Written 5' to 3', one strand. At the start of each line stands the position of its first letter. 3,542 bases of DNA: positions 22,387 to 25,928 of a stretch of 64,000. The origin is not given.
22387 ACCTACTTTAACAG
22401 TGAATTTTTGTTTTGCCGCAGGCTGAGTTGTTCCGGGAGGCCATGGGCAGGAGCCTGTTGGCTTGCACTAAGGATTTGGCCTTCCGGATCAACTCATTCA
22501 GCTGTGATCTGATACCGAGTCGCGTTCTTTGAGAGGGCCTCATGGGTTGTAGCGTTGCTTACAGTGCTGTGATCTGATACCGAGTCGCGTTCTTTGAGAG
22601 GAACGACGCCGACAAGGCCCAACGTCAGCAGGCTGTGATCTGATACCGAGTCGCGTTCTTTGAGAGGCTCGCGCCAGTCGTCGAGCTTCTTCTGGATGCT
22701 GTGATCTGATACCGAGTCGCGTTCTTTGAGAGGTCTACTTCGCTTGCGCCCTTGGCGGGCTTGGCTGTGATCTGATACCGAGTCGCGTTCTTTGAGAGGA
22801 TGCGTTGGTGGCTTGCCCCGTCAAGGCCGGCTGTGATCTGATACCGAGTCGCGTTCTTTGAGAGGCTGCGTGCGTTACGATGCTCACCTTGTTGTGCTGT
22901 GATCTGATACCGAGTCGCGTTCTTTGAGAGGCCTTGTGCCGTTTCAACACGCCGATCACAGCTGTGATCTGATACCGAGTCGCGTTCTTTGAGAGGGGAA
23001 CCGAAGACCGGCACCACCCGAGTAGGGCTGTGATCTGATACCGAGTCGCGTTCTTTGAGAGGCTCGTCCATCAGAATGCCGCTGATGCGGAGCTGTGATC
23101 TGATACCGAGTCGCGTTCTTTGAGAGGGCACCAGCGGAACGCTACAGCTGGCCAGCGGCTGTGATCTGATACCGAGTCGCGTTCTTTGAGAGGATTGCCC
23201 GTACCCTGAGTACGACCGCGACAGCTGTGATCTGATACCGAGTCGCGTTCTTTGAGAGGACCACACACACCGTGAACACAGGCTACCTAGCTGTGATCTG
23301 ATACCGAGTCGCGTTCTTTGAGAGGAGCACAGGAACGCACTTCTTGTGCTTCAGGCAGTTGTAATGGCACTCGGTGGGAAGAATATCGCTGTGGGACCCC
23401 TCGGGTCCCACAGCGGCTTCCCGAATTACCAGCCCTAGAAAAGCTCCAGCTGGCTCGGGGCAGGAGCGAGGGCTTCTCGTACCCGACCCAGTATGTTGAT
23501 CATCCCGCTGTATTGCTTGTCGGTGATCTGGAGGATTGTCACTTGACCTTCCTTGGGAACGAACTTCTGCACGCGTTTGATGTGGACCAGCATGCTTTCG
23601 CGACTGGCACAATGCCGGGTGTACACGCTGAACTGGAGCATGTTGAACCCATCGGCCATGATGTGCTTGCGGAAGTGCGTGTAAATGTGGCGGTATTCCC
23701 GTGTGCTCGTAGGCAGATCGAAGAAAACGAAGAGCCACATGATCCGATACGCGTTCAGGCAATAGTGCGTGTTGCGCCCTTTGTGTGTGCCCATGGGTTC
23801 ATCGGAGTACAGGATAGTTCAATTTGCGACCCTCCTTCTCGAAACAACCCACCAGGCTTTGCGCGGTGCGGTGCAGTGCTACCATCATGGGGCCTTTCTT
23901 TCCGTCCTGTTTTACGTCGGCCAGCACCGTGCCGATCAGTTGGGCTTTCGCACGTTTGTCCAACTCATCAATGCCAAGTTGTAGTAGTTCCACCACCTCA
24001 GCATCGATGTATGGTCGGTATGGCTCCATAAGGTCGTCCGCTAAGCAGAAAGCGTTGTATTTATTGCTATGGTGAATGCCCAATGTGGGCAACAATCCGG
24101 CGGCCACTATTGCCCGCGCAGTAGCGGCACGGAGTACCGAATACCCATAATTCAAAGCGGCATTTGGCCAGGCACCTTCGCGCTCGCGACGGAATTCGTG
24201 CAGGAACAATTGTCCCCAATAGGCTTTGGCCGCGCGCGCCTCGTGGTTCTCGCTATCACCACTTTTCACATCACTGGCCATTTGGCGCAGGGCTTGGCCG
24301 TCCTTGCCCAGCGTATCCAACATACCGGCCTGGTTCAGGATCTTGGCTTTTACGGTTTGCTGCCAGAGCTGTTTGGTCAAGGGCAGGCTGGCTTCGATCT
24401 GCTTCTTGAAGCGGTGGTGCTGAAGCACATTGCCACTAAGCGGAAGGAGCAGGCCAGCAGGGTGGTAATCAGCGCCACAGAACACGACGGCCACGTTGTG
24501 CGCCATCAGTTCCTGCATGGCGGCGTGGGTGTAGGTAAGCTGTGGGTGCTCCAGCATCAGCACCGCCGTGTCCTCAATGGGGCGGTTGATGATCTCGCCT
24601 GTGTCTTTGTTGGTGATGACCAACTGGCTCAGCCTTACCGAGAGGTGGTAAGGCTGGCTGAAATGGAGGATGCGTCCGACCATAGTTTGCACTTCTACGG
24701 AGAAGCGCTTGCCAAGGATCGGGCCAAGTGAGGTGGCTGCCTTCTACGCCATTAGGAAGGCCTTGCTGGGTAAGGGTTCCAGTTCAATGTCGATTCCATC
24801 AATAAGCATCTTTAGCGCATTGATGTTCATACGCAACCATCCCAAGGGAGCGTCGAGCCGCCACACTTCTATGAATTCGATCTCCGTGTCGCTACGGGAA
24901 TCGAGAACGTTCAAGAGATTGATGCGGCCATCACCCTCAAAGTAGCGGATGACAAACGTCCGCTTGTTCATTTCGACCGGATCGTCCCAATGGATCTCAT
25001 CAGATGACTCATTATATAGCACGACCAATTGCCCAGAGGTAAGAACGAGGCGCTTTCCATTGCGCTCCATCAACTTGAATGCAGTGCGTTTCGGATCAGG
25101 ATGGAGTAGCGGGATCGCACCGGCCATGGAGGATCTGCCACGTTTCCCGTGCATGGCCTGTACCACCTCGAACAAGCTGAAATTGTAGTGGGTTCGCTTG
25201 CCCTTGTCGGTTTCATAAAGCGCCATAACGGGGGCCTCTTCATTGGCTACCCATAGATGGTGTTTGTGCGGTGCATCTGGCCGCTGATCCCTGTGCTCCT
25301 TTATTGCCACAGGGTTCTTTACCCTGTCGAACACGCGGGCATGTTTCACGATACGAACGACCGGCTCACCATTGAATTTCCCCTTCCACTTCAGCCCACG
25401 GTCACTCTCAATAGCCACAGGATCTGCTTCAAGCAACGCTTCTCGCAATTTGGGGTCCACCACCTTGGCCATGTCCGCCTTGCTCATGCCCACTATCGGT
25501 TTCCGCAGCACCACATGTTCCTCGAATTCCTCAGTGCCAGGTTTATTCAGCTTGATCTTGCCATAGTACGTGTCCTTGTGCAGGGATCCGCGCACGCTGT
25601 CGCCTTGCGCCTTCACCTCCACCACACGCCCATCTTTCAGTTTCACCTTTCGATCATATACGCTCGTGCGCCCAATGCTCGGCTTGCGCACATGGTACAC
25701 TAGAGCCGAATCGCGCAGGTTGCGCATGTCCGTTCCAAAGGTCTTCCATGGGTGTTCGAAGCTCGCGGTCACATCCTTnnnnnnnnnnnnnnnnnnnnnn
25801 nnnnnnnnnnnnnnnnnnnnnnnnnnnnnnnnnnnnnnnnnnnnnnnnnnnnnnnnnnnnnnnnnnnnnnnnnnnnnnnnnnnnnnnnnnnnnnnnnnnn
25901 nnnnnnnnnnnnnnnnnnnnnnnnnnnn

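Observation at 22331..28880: Complete minimal type II-C CRISPR-Cas9 locus with array transcribed antisense to the cas operon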

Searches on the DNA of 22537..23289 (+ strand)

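Call 36: search_dna_similar(query=window:22537-23289:+, collection=phages, mode=distant, max_evalue=10, max_rows=30)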
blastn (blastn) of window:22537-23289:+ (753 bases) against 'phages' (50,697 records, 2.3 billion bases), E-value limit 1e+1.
Records with a match: 12; places in all: 12; records where one place covers at least 80% of the query: 0.
Best place of each record, by identity: >=99% 2; 95-99% 1; 90-95% 4; 80-90% 5.
By first word of the organism name: Streptomyces 4; Mycobacterium 3; Escherichia 2; Aeromonas 1; Rhodococcus 1; Bacteriophage 1.
By host as written in the record: Streptomyces lividans JI 1326 2; Streptomyces azureus NRRL B-2655 2; Mycobacterium 1; Mycobacterium sp. 1; Mycobacterium abscessus T46 1; Aeromonas hydrophila 1; Escherichia coli 1; Escherichia coli str. K-12 substr. MG1655 1; and 2 more.
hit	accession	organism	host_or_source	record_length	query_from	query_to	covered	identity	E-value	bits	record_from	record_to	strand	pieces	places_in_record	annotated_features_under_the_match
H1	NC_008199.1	Mycobacterium phage Pipefish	Mycobacterium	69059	61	97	5%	83.8%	3e+0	39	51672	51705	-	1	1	DNA polymerase/primase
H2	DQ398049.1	Mycobacterium phage Pipefish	Mycobacterium sp.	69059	61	97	5%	83.8%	3e+0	39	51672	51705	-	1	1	57: hypothetical protein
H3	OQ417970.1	Mycobacterium phage prophiT46-2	Mycobacterium abscessus T46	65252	406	442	5%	83.8%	9e+0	37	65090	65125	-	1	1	95: hypothetical protein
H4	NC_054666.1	Streptomyces phage Caelum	Streptomyces lividans JI 1326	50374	130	161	4%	87.5%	9e+0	37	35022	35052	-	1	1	50: hypothetical protein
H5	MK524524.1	Streptomyces phage Caelum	Streptomyces lividans JI 1326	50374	130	161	4%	87.5%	9e+0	37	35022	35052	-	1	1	50: hypothetical protein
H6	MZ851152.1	Aeromonas phage PZL-Ah8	Aeromonas hydrophila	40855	66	95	4%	90.3%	3e+0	40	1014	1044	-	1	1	none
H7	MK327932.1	Escherichia phage vB_EcoM_G2248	Escherichia coli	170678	140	166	4%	92.6%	9e+0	37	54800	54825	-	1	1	hypothetical protein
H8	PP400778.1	Escherichia phage FL15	Escherichia coli str. K-12 substr. ...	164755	140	166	4%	92.6%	9e+0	37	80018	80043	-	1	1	hypothetical protein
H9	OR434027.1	Rhodococcus phage GuyFagieri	Rhodococcus equi NRRL B-16538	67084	460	484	3%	92.0%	9e+0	37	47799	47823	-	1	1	63: ASCE ATPase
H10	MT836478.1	Bacteriophage sp.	human fecal samples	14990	71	94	3%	95.8%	3e+0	40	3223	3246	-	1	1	record has no annotation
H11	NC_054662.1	Streptomyces phage Omar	Streptomyces azureus NRRL B-2655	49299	144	163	3%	100.0%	9e+0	37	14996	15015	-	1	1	tail length tape measure protein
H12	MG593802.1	Streptomyces phage Omar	Streptomyces azureus NRRL B-2655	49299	144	163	3%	100.0%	9e+0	37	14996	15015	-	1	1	tape measure protein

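Call 37: search_dna_similar(query=window:22537-23289:+, collection=plasmids, mode=distant, max_evalue=10, max_rows=30)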
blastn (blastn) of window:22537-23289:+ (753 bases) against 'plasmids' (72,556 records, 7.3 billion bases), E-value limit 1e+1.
Records with a match: 63; places in all: 64; records where one place covers at least 80% of the query: 0.
Best place of each record, by identity: >=99% 7; 95-99% 1; 90-95% 28; 80-90% 27.
By first word of the organism name: Acinetobacter 20; Rhizobium 17; Ensifer 8; Azospirillum 5; Sinorhizobium 5; Paraburkholderia 2; Aeromonas 1; Rhodococcus 1; Streptomyces 1; Terrarubrum 1; and 2 more.
By predicted mobility (MOB-suite, as given by PLSDB): non-mobilizable 40; mobilizable 19; conjugative 4.
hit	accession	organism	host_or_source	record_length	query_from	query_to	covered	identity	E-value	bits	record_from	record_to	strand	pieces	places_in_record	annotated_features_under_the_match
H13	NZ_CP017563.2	Paraburkholderia sprentiae WSM5005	Lebeckia ambigua,root nodule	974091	506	552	6%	82.0%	2e-1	45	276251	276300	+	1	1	MFS transporter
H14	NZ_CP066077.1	Paraburkholderia ginsengisoli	-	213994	545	587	6%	81.4%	9e+0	39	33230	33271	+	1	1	glycosyl hydrolase family 28 protein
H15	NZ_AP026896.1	Aeromonas caviae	Microbe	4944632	519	559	5%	80.5%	9e+0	39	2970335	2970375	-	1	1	none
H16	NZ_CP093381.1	Rhodococcus opacus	cell culture,forest soil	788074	68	104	5%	83.8%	3e+0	41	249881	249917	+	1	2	IS1380 family transposase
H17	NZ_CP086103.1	Streptomyces anulatus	Peperomia dindygulensis Miq.,cell ...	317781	581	616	5%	83.3%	9e+0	39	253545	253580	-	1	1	hypothetical protein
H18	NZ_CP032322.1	Azospirillum argentinense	soil sample,Agricultural field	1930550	591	624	5%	85.3%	9e+0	40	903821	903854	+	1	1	record has no annotation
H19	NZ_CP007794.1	Azospirillum argentinense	Triticum aestivum L.,Root,wheat ...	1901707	591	624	5%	85.3%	9e+0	40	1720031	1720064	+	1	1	record has no annotation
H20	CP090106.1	Sinorhizobium meliloti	Medicago,Cell culture,Plant nodule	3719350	69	97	4%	93.1%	2e-1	45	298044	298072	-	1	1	aroA: 3-phosphoshikimate 1-carboxyvinyltransferase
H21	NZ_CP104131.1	Sinorhizobium sp. K101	Phaseolus vulgaris,cell ...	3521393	69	97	4%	93.1%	2e-1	45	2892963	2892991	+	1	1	none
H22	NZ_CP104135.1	Sinorhizobium sp. C101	Phaseolus vulgaris,cell ...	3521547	69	97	4%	93.1%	2e-1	45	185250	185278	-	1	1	none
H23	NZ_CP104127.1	Sinorhizobium sp. M103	Phaseolus vulgaris,cell ...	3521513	69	97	4%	93.1%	2e-1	45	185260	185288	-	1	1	none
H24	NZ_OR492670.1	Acinetobacter gerneri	-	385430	400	428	4%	93.1%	2e-1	45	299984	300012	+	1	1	none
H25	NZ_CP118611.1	Ensifer adhaerens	Pure isolate,Rhizosphere of Cyperus ...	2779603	135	162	4%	92.9%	9e+0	40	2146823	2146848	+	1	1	none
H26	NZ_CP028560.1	Acinetobacter sp. WCHA45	Culture,Sewage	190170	400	428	4%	89.7%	9e+0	40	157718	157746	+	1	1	heavy metal translocating P-type ATPase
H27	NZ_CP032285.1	Acinetobacter sp. WCHA55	Culture,Sewage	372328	400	428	4%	89.7%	9e+0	40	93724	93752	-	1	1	heavy metal translocating P-type ATPase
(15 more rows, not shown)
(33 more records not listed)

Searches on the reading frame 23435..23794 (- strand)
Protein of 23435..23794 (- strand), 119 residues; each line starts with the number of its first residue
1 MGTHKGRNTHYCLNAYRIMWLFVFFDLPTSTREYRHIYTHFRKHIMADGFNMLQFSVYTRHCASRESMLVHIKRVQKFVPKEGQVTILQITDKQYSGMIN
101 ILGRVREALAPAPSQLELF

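Call 7: search_protein_families(library=pfam, proteins=[window:23435-23794:-])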
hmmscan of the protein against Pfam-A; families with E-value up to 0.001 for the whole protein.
window:23435-23794:- (119 aa): 2 families
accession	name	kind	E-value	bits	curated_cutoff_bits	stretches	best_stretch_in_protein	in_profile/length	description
PF09827.14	CRISPR_Cas2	-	2.5e-16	60.1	23.8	1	19-96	1-72/74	CRISPR associated protein Cas2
PF20803.2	PaaX_M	-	1.7e-05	25.2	24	1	19-74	7-59/83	PaaX protein central Cas2-like domain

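Call 8: search_protein_families(library=ncbifam, proteins=[window:23435-23794:-])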
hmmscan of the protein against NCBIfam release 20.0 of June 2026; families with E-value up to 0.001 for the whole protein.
window:23435-23794:- (119 aa): 1 family
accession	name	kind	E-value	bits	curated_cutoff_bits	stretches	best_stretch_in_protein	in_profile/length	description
TIGR01573.1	cas2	equivalog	1.9e-19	69.7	24.5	1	19-107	1-87/96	CRISPR-associated endonuclease Cas2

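Call 91: search_protein_families(library=padloc, proteins=[window:23435-23794:-], max_evalue=0.00001)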
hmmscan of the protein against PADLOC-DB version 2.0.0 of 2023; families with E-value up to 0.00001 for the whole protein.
window:23435-23794:- (119 aa): 11 families
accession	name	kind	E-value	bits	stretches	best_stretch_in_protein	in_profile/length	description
PDLC02068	Cas2_II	-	3.6e-43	144.5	1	13-118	18-118/137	-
PDLC01459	Cas2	-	2.5e-30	103.1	1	16-111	3-98/105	"CAS-I,CAS-II,CAS-III,CAS-IV,CAS-V,CAS-VI; acquisition_2"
PDLC02072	Cas2_II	-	7.3e-29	97.8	1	15-85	2-72/72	-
PDLC02069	Cas2_II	-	2.7e-25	87.2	1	19-106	1-88/130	-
PDLC01591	Cas2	-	2.9e-25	86.6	1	19-107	1-89/101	"CAS-I,CAS-II,CAS-III,CAS-IV,CAS-V,CAS-VI; acquisition_2"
PDLC01251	Cas2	-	2.1e-20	70.8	1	19-104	1-78/84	"CAS-I,CAS-II,CAS-III,CAS-IV,CAS-V,CAS-VI; acquisition_2"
PDLC00935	Cas2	-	5e-20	69.7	1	19-107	1-87/96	CRISPR-associated endonuclease Cas2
PDLC02073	Cas2_II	-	2e-16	58.2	1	16-59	3-46/49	-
PDLC01649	Cas2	-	2.7e-16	57.7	1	19-95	1-70/70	"CAS-I,CAS-II,CAS-III,CAS-IV,CAS-V,CAS-VI; acquisition_2"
PDLC02071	Cas2_II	-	3.9e-16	56.9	1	25-107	2-84/97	-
PDLC01748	Cas2_IIIa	-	1.2e-07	30.2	1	19-107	1-79/88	-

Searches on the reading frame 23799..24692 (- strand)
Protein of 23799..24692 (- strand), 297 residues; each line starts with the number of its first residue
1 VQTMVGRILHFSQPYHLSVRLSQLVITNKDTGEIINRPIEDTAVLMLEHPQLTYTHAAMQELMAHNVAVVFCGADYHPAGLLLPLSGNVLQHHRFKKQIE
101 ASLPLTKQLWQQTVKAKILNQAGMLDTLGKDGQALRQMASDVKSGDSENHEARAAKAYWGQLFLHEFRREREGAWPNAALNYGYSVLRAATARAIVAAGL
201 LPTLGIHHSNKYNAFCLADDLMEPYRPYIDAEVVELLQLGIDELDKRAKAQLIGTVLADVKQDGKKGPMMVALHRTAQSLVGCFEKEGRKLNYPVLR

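Call 7: search_protein_families(library=pfam, proteins=[window:23799-24692:-])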
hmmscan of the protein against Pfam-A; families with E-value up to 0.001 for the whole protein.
window:23799-24692:- (297 aa): 1 family
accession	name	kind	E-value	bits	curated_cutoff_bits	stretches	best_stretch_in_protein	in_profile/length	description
PF01867.21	Cas_Cas1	-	3.1e-27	95.9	22.3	1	13-240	6-253/283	CRISPR associated protein Cas1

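Call 8: search_protein_families(library=ncbifam, proteins=[window:23799-24692:-])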
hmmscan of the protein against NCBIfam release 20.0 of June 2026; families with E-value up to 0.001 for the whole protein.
window:23799-24692:- (297 aa): 10 families
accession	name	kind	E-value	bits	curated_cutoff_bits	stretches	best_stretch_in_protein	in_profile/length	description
TIGR03639.1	cas1_NMENI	exception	2e-83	279.9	120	1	7-281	2-278/278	type II CRISPR-associated endonuclease Cas1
TIGR00287.1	cas1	equivalog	1.2e-28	100.2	71.7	1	17-240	11-257/327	CRISPR-associated endonuclease Cas1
NF049935.1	cas4g_cas1g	exception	1.3e-16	60.2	560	1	15-238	224-469/546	CRISPR-associated endonuclease Cas4g/Cas1g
TIGR04093.1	cas1_CYANO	exception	1.5e-13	50.4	385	1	26-238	24-257/334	type I-D CRISPR-associated endonuclease Cas1d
TIGR03638.1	cas1_ECOLI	exception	2.4e-12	46.6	215.6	1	19-217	23-213/269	type I-E CRISPR-associated endonuclease Cas1e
TIGR03640.1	cas1_DVULG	exception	2.4e-09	36.8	385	1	151-230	164-254/340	type I-C CRISPR-associated endonuclease Cas1c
TIGR03983.1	cas1_MYXAN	equivalog_domain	1.9e-08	33.7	358.05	1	177-234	207-265/347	type I-MYXAN CRISPR-associated endonuclease Cas1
TIGR04329.1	cas1_PREFRAN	exception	4.2e-08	32.7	300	1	15-239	16-252/317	type V CRISPR-associated endonuclease Cas1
TIGR03641.1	cas1_HMARI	exception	4e-05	23.1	304.1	1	25-234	19-242/324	type I-B CRISPR-associated endonuclease Cas1b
TIGR03637.1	cas1_YPEST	exception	0.00064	19.2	150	0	28-78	30-79/307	type I-F CRISPR-associated endonuclease Cas1f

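Call 91: search_protein_families(library=padloc, proteins=[window:23799-24683:-], max_evalue=0.00001)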
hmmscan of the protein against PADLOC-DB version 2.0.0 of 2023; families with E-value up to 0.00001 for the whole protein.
window:23799-24683:- (294 aa): 28 families (the best 25 are shown)
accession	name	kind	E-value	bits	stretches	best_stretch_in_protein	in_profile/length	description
PDLC02061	Cas1_II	-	2.1e-110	366.8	1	1-291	30-303/335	-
PDLC00926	Cas1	-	5.1e-84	280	1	4-278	2-278/278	"CRISPR-associated endonuclease Cas1, subtype II/NMENI"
PDLC01333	Cas1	-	1e-79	265.8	1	4-277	2-270/270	"CAS-I,CAS-II,CAS-III,CAS-IV,CAS-V,CAS-VI; acquisition_1"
PDLC01248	Cas1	-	7.4e-50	168.1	1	6-282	3-288/289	"CAS-I,CAS-II,CAS-III,CAS-IV,CAS-V,CAS-VI; acquisition_1"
PDLC01741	Cas1_IIIa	-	9.6e-50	167.6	1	6-285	5-287/301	-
PDLC01449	Cas1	-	1e-44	150.9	1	7-284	5-283/285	"CAS-I,CAS-II,CAS-III,CAS-IV,CAS-V,CAS-VI; acquisition_1"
PDLC00928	Cas1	-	1.4e-40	137.2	1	5-238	2-252/315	Cas1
PDLC01249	Cas1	-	6.9e-30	102.4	1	9-237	4-239/246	"CAS-I,CAS-II,CAS-III,CAS-IV,CAS-V,CAS-VI; acquisition_1"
PDLC00927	Cas1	-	3.1e-29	100.2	1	14-237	11-257/327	CRISPR-associated endonuclease Cas1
PDLC01608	Cas1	-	1.1e-26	92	1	10-237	6-246/276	"CAS-I,CAS-II,CAS-III,CAS-IV,CAS-V,CAS-VI; acquisition_1"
PDLC02063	Cas1_IIIb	-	2.5e-24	83.8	1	18-239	324-555/617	-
PDLC01747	Cas1g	-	8.5e-24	82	1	5-235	199-446/523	-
PDLC02064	Cas1a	-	7.7e-21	73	1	14-261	13-253/277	-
PDLC02066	Cas1b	-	1.7e-19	68.3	1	173-239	196-262/322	-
PDLC02025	Cas1d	-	1.8e-17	61.8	1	19-234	18-242/316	-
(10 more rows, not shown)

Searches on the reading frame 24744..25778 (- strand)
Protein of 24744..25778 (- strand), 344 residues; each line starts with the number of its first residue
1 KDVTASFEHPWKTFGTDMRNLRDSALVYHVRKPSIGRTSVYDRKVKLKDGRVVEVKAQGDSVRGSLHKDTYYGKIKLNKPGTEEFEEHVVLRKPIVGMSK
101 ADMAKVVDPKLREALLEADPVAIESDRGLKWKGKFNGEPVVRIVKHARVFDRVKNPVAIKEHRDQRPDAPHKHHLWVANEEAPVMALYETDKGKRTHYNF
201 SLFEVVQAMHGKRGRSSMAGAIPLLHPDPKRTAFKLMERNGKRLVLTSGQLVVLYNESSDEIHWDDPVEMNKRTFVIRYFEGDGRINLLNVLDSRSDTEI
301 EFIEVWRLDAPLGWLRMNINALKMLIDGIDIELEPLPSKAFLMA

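Call 87: predict_structure(alignment_id=A5)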
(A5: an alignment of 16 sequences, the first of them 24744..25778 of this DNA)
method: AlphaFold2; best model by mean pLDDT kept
length: 344 residues; sequences in the alignment: 16
mean_pLDDT: 70.3   pTM: 0.48
mean pLDDT of the five models: 70.3, 67.8, 67.8, 67.2, 65.6
residues with pLDDT >= 90: 71; 70-90: 139; 50-70: 51; < 50: 83
segments of 3 or more residues with pLDDT < 50: 1-7, 20-42, 56-70, 154-180, 336-344
pLDDT, mean of each block of 10 residues (from residue 1): 42 54 33 33 56 49 36 62 67 82 84 87 86 68 82 43 39 32 86 93 79 77 93 94 90 93 87 89 88 78 87 89 91 55 33
secondary structure, 60 per line:
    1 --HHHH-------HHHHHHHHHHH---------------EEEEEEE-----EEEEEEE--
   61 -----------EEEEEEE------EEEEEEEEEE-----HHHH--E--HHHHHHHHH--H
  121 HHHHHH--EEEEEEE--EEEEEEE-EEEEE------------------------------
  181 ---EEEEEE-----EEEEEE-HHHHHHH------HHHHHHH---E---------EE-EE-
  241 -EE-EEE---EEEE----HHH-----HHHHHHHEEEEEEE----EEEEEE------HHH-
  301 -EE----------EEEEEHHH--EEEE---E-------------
elements in order: H3-6 H14-24 E40-46 E52-58 E72-78 E85-94 H100-103 H109-117 H120-126 E129-135 E138-144 E146-150 E184-189 E195-200 H202-208 H215-221 E245-247 E251-254 H267-273 E274-280 E285-290 E314-318 E324-327

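Call 89: fold_search(model_id=the predicted structure, library=pdb)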
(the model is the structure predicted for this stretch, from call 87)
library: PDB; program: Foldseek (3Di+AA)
matches with E <= 10: 198; with E <= 0.001: 11
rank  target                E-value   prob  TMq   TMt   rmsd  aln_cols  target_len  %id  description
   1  8iyq_A                3.3e-09  1.00  0.24  0.09  20.8       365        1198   16  Structure of CbCas9 bound to 20-nucleotide complementary DNA substrate (released 2024-06-05)
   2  8wmm_A                9.0e-09  1.00  0.25  0.09  20.7       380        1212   17  Structure of CbCas9-PcrIIC1 complex bound to 28-bp DNA substrate (20-nt complementary) (released 2024-06-05)
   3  8wr4_B                1.3e-08  1.00  0.22  0.07  20.9       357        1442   17  Structure of CbCas9-PcrIIC1 complex bound to 62-bp DNA substrate (non-targeting complex) (released 2024-06-05)
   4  6rjd_C                1.1e-04  0.98  0.19  0.11  15.0       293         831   13  Cryo-EM structure of St1Cas9-sgRNA-tDNA59-ntPAM complex. (released 2019-10-02)
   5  6rja_C                1.6e-04  0.99  0.25  0.13  13.7       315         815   14  Cryo-EM structure of St1Cas9-sgRNA-tDNA20-AcrIIA6 dimeric assembly. (released 2019-10-02)
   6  9lgi_A                3.4e-04  0.99  0.17  0.09  14.1       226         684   13  Cryo-EM structure of a type II-D CRISPR-Cas9 in complex with single-guided RNA and double-stranded DNA (released 2025-08-20)
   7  9auf_A                3.6e-04  1.00  0.20  0.18  14.8       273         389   10  Cas9d 20bp R-loop Complex (released 2025-01-15)
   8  4ogc                  4.0e-04  1.00  0.25  0.11  17.7       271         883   13  Crystal structure of the Type II-C Cas9 enzyme from Actinomyces naeslundii (released 2014-02-12)
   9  6m0x_A                4.3e-04  0.97  0.20  0.09  15.0       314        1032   10  Crystal structure of Streptococcus thermophilus Cas9 in complex with AGGA PAM (released 2020-09-09)
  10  6rjg_C                5.1e-04  0.98  0.23  0.13  13.9       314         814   13  Cryo-EM structure of St1Cas9-sgRNA-AcrIIA6-tDNA59-ntPAM complex. (released 2019-10-02)
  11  9k32_A                9.4e-04  0.90  0.19  0.10  22.6       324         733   14  Cryo-EM structure of the NbaCas9-guide RNA-target DNA complex (released 2026-02-04)
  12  4oge                  1.6e-03  0.99  0.25  0.10  20.0       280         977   13  Crystal structure of the Type II-C Cas9 enzyme from Actinomyces naeslundii (released 2014-02-12)
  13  6joo_A                3.8e-03  0.97  0.26  0.12  17.7       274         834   12  Crystal structure of Corynebacterium diphtheriae Cas9 in complex with sgRNA and target DNA (released 2019-04-17)
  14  8hud_A                6.7e-02  0.13  0.16  0.09  22.6       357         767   12  Cryo-EM structure of the EvCas9-sgRNA-target DNA ternary complex (released 2023-12-27)
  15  3gd0                  8.3e-01  0.03  0.06  0.06  15.5       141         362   12  Crystal structure of laminaripentaose-producing beta-1,3-glucanase (released 2009-07-28)
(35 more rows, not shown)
